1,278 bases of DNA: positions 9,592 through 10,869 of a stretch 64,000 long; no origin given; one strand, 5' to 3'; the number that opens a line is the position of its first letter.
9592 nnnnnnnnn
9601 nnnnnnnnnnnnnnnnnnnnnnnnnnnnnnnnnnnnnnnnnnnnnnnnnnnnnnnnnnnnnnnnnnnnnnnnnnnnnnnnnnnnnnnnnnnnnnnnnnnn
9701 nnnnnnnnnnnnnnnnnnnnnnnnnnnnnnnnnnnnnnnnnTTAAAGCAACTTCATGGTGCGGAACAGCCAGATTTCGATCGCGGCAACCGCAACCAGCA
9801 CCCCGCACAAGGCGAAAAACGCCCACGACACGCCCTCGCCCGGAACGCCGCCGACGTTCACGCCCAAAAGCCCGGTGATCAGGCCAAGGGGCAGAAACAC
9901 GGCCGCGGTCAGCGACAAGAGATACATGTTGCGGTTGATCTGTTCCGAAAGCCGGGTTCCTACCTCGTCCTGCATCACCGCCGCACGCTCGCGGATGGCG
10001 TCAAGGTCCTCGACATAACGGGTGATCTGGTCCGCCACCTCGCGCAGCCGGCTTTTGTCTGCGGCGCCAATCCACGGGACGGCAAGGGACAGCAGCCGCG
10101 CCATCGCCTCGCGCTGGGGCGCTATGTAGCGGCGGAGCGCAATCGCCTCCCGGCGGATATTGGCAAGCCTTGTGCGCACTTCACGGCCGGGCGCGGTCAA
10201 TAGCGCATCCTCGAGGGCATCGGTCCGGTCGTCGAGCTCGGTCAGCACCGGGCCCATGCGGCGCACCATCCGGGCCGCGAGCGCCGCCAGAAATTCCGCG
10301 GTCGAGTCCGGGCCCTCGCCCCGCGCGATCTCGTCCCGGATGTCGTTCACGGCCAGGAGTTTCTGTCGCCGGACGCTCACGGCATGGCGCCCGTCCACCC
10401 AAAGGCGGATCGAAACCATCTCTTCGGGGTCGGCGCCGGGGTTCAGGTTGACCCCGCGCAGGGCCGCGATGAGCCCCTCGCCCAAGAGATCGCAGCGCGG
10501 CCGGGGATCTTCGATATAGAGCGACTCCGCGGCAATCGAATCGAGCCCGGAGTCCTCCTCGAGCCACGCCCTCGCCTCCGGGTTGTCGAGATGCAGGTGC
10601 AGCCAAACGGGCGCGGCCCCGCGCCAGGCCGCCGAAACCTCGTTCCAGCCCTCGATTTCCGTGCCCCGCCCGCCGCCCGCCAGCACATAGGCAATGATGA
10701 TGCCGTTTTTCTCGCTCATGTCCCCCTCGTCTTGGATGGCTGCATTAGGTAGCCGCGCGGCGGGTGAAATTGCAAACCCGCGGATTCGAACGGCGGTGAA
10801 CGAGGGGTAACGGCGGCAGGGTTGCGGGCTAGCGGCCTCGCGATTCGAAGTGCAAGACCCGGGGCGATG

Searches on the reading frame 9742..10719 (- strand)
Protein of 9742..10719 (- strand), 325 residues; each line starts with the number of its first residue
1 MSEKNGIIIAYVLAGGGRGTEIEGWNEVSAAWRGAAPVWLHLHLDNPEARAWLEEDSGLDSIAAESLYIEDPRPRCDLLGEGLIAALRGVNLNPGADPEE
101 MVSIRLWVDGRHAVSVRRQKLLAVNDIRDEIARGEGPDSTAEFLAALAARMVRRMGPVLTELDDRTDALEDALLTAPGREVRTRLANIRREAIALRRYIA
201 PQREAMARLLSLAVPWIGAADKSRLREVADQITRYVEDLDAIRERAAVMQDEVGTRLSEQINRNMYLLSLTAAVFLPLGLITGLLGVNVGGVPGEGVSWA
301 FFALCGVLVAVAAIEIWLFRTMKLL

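Call 8: search_protein_families(library=pfam, proteins=[window:9742-10719:-], max_evalue=1)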
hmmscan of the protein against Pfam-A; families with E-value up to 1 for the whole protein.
window:9742-10719:- (325 aa): 2 families
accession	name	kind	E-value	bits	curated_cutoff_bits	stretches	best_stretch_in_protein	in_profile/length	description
PF01544.23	CorA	-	3.9e-72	243.5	27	1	37-320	4-291/292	CorA-like Mg2+ transporter protein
PF21848.1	DUF6907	-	0.76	10.8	26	0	200-247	62-115/116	Domain of unknown function (DUF6907)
